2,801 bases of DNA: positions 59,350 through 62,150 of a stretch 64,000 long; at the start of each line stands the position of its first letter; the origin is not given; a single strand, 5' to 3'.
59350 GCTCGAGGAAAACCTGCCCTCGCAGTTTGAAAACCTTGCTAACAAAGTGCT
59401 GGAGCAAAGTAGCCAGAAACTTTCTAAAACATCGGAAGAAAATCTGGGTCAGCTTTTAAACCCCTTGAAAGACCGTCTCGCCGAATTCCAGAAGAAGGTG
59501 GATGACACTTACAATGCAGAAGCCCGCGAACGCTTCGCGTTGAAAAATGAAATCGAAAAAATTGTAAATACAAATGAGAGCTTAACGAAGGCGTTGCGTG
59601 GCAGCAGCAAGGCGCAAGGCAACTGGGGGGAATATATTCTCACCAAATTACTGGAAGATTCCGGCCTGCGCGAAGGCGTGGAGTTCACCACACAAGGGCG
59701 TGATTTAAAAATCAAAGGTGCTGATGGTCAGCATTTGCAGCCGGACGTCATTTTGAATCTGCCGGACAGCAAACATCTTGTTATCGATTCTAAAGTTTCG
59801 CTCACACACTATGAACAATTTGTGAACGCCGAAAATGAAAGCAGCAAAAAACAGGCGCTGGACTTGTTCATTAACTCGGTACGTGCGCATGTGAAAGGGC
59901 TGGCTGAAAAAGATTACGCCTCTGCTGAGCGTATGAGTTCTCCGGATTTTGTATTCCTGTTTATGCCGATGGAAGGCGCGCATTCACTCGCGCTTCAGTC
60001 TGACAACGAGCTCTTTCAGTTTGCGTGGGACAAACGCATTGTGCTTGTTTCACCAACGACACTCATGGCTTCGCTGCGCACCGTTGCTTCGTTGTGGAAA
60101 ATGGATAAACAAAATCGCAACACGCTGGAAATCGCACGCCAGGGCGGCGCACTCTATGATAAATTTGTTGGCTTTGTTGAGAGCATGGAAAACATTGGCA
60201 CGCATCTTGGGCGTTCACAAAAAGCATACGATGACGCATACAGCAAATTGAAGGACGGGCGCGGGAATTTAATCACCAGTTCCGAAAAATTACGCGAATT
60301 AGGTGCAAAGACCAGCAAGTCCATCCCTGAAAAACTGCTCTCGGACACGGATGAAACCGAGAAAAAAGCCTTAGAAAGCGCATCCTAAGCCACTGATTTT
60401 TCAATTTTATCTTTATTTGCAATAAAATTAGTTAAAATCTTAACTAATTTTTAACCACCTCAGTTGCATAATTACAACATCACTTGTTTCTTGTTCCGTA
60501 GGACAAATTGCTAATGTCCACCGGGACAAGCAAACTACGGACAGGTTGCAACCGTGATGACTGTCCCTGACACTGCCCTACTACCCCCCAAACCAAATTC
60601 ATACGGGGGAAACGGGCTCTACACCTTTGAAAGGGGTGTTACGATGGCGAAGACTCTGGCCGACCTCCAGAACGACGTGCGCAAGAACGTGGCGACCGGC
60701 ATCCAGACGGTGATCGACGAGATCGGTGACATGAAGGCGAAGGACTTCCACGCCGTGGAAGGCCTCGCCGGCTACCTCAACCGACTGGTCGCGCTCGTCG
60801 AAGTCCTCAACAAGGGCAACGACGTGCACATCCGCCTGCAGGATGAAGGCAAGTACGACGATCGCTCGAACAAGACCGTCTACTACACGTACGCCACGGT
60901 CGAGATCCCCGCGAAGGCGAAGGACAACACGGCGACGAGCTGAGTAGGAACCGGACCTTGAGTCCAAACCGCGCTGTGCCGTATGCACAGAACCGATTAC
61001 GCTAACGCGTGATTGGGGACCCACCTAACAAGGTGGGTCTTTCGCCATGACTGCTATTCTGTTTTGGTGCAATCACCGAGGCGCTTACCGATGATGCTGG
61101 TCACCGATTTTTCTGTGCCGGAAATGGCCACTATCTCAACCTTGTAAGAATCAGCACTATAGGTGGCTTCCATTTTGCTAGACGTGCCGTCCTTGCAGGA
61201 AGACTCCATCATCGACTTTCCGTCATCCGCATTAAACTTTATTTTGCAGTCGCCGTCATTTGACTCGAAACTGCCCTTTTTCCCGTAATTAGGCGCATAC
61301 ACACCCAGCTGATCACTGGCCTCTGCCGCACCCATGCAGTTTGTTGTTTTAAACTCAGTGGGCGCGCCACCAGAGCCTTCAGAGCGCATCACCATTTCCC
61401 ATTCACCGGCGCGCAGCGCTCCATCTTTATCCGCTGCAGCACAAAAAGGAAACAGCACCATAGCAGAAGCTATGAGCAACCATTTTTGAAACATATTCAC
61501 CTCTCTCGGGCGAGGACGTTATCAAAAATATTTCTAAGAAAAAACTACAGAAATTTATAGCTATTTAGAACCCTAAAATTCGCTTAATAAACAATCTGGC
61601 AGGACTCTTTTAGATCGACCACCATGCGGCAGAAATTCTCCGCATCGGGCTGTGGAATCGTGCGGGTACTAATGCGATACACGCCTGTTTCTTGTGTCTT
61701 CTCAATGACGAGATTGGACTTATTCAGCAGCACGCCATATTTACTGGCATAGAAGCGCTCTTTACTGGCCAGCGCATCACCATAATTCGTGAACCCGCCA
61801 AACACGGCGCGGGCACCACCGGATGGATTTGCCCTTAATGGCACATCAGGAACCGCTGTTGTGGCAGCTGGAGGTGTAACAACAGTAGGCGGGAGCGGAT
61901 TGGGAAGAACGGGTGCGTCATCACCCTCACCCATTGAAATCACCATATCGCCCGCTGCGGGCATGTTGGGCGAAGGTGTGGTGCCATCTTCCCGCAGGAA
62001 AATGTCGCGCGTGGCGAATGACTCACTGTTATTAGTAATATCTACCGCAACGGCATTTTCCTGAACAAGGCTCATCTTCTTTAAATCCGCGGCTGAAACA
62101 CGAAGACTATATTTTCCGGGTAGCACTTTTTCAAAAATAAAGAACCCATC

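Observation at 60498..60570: Five GGACA repeats, two hairpins and a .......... palindrome packed into 70 nt of leader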

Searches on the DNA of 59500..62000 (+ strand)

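Call 3: search_rna_families(source=window, start=59500, end=62000, threshold=evalue, max_evalue=10, show_alignments=3)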
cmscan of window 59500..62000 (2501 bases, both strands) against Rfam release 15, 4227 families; matches with E-value up to 10: 3.
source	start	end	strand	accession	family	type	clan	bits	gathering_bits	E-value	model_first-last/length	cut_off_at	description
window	60416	60470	-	RF00811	mir-84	Gene; miRNA;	-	18.9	60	0.43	1-75/75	no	mir-84 microRNA precursor family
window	61914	61996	-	RF00603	SNORD23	Gene; snRNA; snoRNA; CD-box;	-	16.4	64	4.5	1-110/110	no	Small nucleolar RNA SNORD23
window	60341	60470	-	RF00628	RgsA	Gene; sRNA;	-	15.1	88.4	0.95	1-194/194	no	RgsA sRNA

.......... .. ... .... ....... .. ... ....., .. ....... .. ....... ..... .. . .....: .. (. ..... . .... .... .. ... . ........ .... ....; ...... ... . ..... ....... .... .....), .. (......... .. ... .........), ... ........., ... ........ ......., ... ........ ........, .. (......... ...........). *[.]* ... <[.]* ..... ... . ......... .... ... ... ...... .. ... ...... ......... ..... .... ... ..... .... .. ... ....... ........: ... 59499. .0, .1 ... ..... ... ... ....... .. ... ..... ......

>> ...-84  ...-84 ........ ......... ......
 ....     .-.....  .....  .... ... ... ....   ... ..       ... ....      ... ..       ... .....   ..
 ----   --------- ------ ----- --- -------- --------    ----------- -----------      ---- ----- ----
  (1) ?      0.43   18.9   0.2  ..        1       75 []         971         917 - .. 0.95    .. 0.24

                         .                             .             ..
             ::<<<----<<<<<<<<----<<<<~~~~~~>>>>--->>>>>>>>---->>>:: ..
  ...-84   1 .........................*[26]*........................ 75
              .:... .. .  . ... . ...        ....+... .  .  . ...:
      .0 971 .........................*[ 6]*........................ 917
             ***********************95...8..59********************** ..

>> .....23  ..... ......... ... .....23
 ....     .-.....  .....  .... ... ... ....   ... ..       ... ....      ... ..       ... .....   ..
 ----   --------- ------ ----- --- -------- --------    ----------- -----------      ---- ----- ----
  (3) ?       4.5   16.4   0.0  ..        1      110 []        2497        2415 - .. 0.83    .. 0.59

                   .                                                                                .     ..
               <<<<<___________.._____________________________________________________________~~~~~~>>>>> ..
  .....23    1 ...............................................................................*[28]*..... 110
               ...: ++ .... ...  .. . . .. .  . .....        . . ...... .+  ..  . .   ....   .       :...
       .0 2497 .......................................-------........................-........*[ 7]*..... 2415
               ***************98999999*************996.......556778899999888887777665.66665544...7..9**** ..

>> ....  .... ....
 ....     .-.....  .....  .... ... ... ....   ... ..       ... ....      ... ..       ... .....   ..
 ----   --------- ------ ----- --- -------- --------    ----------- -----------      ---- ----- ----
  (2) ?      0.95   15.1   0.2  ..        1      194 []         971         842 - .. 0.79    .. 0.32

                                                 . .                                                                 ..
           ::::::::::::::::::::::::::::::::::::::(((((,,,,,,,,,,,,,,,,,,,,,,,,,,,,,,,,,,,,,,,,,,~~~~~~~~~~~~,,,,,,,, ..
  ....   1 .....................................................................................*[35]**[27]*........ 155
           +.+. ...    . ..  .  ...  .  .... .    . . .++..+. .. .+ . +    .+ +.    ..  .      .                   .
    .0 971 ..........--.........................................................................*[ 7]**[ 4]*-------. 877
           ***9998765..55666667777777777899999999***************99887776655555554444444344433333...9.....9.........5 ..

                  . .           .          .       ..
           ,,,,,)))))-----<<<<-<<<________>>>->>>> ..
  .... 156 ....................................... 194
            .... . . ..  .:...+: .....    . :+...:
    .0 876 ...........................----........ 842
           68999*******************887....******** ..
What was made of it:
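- On Any Rfam 15 family (riboswitches, leaders, thermometers, alpha-proteobacterial sRNAs): Call 3: a cmscan of 59500-62000 with E up to 10 gave no match inside 60471-61050.
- There is no Rfam match (call 3).
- Tried and rejected: A permissive scan of 59500-62000 found nothing in the element (call 3).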

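Call 10: search_dna_similar(query=window:60390-61060:+, collection=phages, mode=distant)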
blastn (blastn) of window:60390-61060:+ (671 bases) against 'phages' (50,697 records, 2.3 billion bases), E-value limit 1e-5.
No match.

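Call 11: search_dna_similar(query=window:60390-61060:+, collection=plasmids, mode=distant)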
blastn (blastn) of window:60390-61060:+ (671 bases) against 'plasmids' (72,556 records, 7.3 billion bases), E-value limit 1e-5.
No match.
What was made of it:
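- Tried and rejected: BLAST of the cassette against phage and plasmid records found no match (calls 10 and 11).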

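Call 79: build_rna_model(alignment_id=A6, structure=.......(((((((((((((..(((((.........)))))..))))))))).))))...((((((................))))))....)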
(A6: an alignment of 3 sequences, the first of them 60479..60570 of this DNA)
Model R1 built from alignment A6 (3 sequences, 92 columns); structure: as given.
model positions 92; base pairs 24; branch points 1; effective number of sequences 0.92; information 0.62 bits per position. Calibrated on 0.2 Mb of random sequence (short: E-values are rough).
structure used (alignment columns):
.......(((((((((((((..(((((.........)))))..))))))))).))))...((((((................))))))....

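Call 80: search_with_rna_model(model_id=R1, sources=[window, L006, L007, L008, L009, L010, L011, L012, L013, L014, L015, L016, L017, L018, L019, L022, L024, L033, L054, L057, L059, L062, L063, L064, L001, L061, L187], max_evalue=10)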
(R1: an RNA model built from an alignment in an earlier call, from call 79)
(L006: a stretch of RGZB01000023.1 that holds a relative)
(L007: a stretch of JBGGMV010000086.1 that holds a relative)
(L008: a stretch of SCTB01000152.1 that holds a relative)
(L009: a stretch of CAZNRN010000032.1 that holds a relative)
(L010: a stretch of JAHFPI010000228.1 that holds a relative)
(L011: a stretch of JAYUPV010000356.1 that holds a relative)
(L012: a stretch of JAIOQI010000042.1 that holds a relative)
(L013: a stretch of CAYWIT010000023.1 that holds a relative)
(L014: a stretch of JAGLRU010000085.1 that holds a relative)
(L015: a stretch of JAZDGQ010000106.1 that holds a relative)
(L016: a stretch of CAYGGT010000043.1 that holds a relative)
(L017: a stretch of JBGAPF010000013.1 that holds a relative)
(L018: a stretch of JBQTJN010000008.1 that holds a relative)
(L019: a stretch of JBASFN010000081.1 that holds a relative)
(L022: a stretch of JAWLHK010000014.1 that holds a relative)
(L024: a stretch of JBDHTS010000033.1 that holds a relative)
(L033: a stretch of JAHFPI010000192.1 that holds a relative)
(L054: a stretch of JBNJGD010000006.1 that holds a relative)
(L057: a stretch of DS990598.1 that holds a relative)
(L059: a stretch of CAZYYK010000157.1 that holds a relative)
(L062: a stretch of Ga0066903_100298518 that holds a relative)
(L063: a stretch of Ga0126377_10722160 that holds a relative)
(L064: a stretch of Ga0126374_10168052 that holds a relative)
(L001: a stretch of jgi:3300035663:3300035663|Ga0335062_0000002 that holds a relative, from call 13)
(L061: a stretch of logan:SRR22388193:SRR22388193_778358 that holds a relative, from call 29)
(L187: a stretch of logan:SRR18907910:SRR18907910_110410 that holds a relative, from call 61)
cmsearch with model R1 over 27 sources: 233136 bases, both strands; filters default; matches with E-value up to 10: 8.
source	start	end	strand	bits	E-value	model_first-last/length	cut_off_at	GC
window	60479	60570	+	118.6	3.3e-23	1-92/92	no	0.48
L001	5838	5929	+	115.1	1.9e-22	1-92/92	no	0.46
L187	1313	1404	+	115.1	1.9e-22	1-92/92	no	0.46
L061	1243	1333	+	114.3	2.8e-22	1-92/92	no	0.46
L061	1224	1306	-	30.1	0.00061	1-92/92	no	0.42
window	60460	60542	-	22.8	0.024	1-92/92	no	0.42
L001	5819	5901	-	20.2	0.089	1-92/92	no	0.43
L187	1294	1376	-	20.2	0.089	1-92/92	no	0.43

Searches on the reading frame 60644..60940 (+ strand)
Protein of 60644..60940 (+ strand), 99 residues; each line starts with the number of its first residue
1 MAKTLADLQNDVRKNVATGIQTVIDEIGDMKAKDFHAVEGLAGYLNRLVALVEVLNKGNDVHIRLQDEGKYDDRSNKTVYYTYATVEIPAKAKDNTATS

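Call 9: search_protein_families(library=pfam, proteins=[window:60644-60940:+], max_evalue=0.1)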
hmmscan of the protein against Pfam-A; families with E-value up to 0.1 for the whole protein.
window:60644-60940:+ (99 aa): 1 family
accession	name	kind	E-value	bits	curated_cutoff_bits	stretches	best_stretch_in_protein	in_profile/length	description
PF11472.13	DUF3206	-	0.021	15.5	23.7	1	13-77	53-113/128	Protein of unknown function (DUF3206)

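Call 12: find_homologous_proteins(query=window:60644-60940:+, max_evalue=0.001)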
Query window:60644-60940:+ (99 aa): 2 proteins with E <= 0.001 among 3 candidates.
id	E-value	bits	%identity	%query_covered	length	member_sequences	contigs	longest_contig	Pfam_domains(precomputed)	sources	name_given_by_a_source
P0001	6.3e-57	207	100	100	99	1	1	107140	-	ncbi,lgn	-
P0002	2.6e-30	122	61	100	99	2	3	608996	-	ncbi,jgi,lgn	jgi:hypothetical protein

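Call 13: find_encoding_contigs(protein=P0002, flank=6000, max_places=6)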
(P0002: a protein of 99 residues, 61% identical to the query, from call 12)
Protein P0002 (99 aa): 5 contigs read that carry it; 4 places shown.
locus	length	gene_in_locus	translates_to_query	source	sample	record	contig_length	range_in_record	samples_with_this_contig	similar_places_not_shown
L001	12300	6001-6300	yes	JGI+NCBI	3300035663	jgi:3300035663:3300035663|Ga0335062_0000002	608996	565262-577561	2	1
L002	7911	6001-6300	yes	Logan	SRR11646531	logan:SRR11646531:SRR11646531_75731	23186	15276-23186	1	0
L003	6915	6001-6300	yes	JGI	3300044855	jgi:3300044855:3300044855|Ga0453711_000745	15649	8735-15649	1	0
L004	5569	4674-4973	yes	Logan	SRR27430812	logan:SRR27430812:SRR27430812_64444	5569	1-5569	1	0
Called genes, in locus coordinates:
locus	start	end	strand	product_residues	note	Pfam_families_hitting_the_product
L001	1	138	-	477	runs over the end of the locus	PF00330:Aconitase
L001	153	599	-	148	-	PF01245:Ribosomal_L19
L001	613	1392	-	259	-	PF01746:tRNA_m1G_MT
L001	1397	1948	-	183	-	PF01782:RimM, PF24986:PRC_RimM (weak)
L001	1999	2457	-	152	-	PF00886:Ribosomal_S16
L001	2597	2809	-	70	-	-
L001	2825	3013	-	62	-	-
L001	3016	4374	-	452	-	PF00483:NTP_transferase, PF01128:IspD, PF02348:CTP_transf_3 (weak), PF12804:NTP_transf_3, PF25084:LbH_EIF2B (weak), PF00132:Hexapep, PF25087:GMPPB_C, PF00132:Hexapep, +1 more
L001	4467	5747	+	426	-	PF02646:RmuC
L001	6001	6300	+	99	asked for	-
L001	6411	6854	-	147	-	PF12276:DUF3617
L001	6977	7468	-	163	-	-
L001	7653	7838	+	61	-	-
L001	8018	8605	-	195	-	PF21176:RecR_HhH, PF02132:RecR_ZnF (weak), PF01751:Toprim, PF13662:Toprim_4, PF21175:RecR_C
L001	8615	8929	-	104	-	PF02575:YbaB_DNA_bd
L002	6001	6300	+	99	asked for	-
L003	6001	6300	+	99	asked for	-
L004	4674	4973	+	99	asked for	-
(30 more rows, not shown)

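Call 14: find_encoding_contigs(protein=P0001, flank=6000, max_places=6)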
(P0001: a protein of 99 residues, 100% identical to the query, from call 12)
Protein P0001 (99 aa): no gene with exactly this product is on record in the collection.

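Call 24: predict_structure(protein=window:60644-60940:+)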
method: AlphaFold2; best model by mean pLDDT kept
length: 99 residues; sequences in the alignment: 1
mean_pLDDT: 62.8   pTM: 0.33
mean pLDDT of the five models: 62.8, 60.4, 60.1, 58.9, 58.6
residues with pLDDT >= 90: 0; 70-90: 20; 50-70: 70; < 50: 9
segments of 3 or more residues with pLDDT < 50: 95-99
pLDDT, mean of each block of 10 residues (from residue 1): 62 67 61 52 65 66 67 80 63 43
secondary structure, 60 per line:
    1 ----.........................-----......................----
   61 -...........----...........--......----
elements in order: H5-29 H35-56 E62-72 E77-87 H90-95

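Call 27: search_protein_representatives(protein=window:60644-60940:+)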
Query: 99 residues. Proteins with E-value up to 0.001 (for the whole library): 2; up to 1e-10: 2; up to 1e-30: 1. The best 2 are listed.
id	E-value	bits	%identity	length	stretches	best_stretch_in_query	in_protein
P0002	8.4e-31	122.1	62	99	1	1-93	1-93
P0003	2.5e-29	117.4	64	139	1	1-96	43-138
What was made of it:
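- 60644..60943 (+): ORF99, a 99-aa orphan protein. GC3 is 0.91, against 0.40-0.65 for the other ORFs of 150 aa or more. dN/dS is 0.67-0.87, and about 1 in the C-terminal third. Calls 12 and 27 (only 3 relatives in 5.8 and 1.8 billion proteins).
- Tried and rejected: two whole-database protein searches with ORF99 (calls 12 and 27);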

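Call 29: find_encoding_contigs(protein=P0003, flank=6000, max_places=6)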
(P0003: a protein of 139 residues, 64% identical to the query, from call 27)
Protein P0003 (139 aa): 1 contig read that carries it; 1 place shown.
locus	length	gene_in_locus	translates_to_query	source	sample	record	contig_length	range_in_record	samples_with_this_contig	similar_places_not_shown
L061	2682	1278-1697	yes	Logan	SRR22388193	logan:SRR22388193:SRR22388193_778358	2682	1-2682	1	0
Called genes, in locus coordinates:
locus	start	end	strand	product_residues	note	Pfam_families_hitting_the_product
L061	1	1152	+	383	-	?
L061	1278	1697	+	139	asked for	-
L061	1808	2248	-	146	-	PF12276:DUF3617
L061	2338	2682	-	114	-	?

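Call 46: search_protein_families(library=phrogs, alignment_id=A4, max_evalue=1)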
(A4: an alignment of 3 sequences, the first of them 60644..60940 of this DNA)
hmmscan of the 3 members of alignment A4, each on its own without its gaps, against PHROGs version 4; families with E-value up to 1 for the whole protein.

A. member 1, window:60644-60940:+ (99 aa): 0 families

B. families by the number of members that match (of 3 scanned): 3 families
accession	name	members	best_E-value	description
phrog_33007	-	1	0.03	-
phrog_19014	-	1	0.24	membrane protein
phrog_37949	-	1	0.26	-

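Call 47: search_protein_families(library=ncbifam, alignment_id=A4, max_evalue=1)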
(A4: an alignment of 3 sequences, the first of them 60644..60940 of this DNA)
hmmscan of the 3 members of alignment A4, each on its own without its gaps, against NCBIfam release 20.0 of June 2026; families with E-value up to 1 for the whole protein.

A. member 1, window:60644-60940:+ (99 aa): 0 families

B. families by the number of members that match (of 3 scanned): 1 family
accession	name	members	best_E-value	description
NF033928.1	alph_xenorhab_A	1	0.2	alpha-xenorhabdolysin family binary toxin subunit A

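Call 48: search_solved_structures(query=A4, max_evalue=10)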
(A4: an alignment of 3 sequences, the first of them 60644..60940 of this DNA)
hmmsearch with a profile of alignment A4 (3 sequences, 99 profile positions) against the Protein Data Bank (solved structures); distinct sequences matched with E-value up to 10: 1.
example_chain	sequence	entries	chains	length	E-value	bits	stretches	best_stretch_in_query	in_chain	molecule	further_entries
2ipz_A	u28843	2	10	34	0.57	13.8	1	20-50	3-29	General control protein GCN4 | GCN4 leucine zipper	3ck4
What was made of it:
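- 60644..60943 (+): No family or structure match (calls 9, 46, 47, 48).
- Tried and rejected: Pfam, PHROGs, NCBIfam and PDB sequence searches were all empty (calls 9, 46, 47 and 48).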

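Call 56: predict_structure(alignment_id=A4)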
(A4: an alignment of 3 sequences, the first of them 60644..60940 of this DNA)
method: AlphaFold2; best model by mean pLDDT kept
length: 99 residues; sequences in the alignment: 3
mean_pLDDT: 52.6   pTM: 0.29
mean pLDDT of the five models: 52.6, 52.5, 50.4, 47.8, 47.3
residues with pLDDT >= 90: 0; 70-90: 6; 50-70: 52; < 50: 41
segments of 3 or more residues with pLDDT < 50: 30-39, 58-67, 82-99
pLDDT, mean of each block of 10 residues (from residue 1): 55 58 53 45 56 54 49 73 46 35
secondary structure, 60 per line:
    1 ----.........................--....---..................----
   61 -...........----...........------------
elements in order: H5-29 H32-35 H39-56 E62-72 E77-87
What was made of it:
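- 60644..60943 (+): AlphaFold2 pLDDT is 53-63 (calls 24 and 56).
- Tried and rejected: AlphaFold2 confidence was too low (pLDDT 53-63) to justify a fold search (calls 24 and 56).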

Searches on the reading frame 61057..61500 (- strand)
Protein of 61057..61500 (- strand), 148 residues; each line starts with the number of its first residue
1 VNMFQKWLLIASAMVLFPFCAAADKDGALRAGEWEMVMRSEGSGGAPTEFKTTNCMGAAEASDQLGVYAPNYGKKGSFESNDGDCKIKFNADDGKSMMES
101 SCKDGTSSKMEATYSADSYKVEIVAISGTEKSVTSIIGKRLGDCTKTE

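Call 9: search_protein_families(library=pfam, proteins=[window:61057-61500:-], max_evalue=0.1)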
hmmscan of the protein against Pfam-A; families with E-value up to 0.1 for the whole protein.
window:61057-61500:- (148 aa): 1 family
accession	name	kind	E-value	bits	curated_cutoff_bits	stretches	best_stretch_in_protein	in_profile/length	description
PF13648.12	Lipocalin_4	-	0.023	16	22.4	1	32-134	3-78/89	Lipocalin-like domain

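Call 58: find_homologous_proteins(query=window:61057-61494:-, max_evalue=1e-20)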
Query window:61057-61494:- (146 aa): 2 proteins with E <= 1e-20 among 34 candidates.
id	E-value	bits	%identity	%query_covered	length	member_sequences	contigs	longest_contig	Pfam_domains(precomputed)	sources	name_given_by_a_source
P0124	2.8e-82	292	90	100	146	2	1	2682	PF12276.14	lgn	-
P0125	4.0e-77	275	86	100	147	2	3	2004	PF12276.14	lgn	-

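Call 59: find_encoding_contigs(protein=P0125, flank=3000, max_places=6)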
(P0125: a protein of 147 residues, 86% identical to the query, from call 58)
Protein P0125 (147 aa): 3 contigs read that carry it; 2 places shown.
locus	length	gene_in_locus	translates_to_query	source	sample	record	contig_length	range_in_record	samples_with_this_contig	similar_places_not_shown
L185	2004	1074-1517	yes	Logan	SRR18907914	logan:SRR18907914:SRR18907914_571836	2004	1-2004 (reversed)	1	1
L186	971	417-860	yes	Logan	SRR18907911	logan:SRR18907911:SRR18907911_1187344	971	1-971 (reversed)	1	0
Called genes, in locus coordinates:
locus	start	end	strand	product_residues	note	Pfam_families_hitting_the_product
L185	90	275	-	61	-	-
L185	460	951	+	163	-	-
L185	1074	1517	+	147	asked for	PF12276:DUF3617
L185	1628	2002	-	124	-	?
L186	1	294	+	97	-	?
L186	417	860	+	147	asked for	PF12276:DUF3617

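Call 60: list_cluster_members(proteins=[P0124, P0125, P0002, P0003])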
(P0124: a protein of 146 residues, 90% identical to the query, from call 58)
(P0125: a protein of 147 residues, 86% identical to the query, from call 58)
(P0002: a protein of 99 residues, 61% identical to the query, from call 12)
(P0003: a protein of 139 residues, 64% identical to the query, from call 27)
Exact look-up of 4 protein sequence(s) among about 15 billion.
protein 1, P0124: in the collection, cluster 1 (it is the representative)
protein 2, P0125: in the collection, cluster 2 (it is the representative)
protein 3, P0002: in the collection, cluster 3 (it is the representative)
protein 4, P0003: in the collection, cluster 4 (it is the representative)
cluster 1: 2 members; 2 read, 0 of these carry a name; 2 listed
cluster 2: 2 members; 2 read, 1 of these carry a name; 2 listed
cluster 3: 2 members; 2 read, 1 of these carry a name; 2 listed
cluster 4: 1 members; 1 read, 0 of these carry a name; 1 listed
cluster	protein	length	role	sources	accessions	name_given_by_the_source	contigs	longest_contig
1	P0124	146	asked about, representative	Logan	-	-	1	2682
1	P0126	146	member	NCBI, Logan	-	-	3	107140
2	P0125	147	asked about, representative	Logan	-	-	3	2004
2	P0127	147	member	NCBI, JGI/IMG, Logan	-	hypothetical protein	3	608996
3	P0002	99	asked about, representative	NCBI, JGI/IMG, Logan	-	hypothetical protein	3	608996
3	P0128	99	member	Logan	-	-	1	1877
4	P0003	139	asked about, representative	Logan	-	-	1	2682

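Call 61: find_encoding_contigs(protein=P0128, flank=3000, max_places=6)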
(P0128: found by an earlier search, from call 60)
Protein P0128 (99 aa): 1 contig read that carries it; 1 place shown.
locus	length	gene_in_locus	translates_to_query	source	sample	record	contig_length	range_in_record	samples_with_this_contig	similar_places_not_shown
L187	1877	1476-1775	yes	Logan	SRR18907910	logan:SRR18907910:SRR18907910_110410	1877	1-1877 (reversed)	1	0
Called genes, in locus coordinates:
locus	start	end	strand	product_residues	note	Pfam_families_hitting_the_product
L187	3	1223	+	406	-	?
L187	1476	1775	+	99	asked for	-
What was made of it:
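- Three independent lineages carry it in the same synteny (calls 13, 29 and 61).
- Tried and rejected: contig look-ups (calls 13, 29, 59 and 61).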
